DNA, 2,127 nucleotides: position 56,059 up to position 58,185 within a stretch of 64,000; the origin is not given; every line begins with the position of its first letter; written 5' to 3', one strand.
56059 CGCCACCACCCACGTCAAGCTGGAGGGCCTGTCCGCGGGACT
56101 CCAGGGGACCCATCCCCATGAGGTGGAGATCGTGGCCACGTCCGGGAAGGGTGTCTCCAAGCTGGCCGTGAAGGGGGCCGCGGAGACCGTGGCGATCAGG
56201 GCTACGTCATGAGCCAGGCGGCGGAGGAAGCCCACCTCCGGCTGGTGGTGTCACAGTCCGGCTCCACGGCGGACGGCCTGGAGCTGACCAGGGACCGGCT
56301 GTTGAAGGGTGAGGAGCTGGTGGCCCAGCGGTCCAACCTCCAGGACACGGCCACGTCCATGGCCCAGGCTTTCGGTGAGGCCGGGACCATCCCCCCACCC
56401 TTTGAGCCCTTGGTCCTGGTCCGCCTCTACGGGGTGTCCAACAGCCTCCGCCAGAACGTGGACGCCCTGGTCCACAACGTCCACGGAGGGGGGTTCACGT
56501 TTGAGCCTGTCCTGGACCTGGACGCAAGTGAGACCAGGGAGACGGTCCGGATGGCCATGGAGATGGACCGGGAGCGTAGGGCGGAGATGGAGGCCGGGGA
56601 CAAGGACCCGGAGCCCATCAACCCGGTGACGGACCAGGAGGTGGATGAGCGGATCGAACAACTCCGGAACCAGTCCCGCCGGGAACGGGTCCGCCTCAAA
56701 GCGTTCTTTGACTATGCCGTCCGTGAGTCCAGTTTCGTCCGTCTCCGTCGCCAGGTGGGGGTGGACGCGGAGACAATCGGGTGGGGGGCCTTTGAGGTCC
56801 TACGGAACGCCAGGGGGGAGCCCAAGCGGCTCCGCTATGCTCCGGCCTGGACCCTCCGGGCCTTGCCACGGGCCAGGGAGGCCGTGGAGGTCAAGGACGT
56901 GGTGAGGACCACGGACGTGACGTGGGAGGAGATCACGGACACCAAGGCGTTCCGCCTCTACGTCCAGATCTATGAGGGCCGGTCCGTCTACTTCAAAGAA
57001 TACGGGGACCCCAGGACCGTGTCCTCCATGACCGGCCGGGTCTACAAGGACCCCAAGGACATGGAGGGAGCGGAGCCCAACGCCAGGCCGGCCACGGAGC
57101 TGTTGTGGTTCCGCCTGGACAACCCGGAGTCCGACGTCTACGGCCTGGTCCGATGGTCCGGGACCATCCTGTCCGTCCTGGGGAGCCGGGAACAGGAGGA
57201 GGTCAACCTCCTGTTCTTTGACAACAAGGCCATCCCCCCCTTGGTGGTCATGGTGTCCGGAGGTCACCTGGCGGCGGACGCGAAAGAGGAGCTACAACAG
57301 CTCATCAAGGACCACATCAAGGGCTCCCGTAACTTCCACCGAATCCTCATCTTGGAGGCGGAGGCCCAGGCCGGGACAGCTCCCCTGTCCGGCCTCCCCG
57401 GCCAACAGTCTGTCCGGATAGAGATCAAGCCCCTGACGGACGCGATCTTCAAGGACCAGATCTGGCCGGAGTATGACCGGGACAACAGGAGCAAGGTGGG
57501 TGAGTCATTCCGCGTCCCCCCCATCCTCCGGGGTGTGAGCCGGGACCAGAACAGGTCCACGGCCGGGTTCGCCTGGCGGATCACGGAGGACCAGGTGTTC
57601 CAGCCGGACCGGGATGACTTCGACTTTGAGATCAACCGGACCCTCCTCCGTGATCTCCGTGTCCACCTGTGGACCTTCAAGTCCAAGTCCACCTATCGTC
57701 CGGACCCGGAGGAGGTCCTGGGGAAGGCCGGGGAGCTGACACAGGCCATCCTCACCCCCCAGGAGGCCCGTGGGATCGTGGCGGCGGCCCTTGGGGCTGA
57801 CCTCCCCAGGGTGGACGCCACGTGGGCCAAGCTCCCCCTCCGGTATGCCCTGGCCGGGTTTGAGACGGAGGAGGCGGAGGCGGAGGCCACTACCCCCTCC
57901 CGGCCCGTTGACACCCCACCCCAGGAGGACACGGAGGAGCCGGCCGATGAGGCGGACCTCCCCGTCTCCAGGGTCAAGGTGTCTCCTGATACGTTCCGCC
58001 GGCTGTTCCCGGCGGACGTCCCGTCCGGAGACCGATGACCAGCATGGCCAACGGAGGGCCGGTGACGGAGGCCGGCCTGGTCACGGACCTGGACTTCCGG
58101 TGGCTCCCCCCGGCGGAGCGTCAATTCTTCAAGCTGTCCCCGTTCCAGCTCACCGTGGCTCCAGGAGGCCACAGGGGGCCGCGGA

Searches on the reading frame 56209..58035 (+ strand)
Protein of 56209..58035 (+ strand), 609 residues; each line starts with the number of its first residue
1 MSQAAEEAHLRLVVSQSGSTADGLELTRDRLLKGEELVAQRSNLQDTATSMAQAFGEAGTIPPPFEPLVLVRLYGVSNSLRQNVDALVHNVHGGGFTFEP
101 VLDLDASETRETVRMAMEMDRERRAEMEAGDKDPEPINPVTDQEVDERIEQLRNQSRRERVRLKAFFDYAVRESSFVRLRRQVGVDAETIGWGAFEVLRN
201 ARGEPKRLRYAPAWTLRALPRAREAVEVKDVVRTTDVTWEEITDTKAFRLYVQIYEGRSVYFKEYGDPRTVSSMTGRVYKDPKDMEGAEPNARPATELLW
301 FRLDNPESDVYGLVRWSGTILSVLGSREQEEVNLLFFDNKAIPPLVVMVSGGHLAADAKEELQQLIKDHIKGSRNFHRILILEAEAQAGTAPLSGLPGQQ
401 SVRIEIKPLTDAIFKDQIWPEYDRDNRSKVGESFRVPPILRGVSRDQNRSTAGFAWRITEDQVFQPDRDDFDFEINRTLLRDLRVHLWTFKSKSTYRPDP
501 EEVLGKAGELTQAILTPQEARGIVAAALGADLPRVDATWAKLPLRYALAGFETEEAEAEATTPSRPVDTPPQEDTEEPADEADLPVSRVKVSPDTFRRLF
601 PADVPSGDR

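Call 46: search_protein_families(library=phrogs, proteins=[window:56209-58035:+], max_evalue=0.00001)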
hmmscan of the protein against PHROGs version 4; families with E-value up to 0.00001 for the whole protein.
window:56209-58035:+ (609 aa): 2 families
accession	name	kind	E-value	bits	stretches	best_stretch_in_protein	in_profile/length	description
phrog_12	-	head and packaging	2.2e-26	94.1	1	175-524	139-413/646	portal protein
phrog_2662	-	head and packaging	3.7e-08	33.4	1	155-521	97-400/717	portal protein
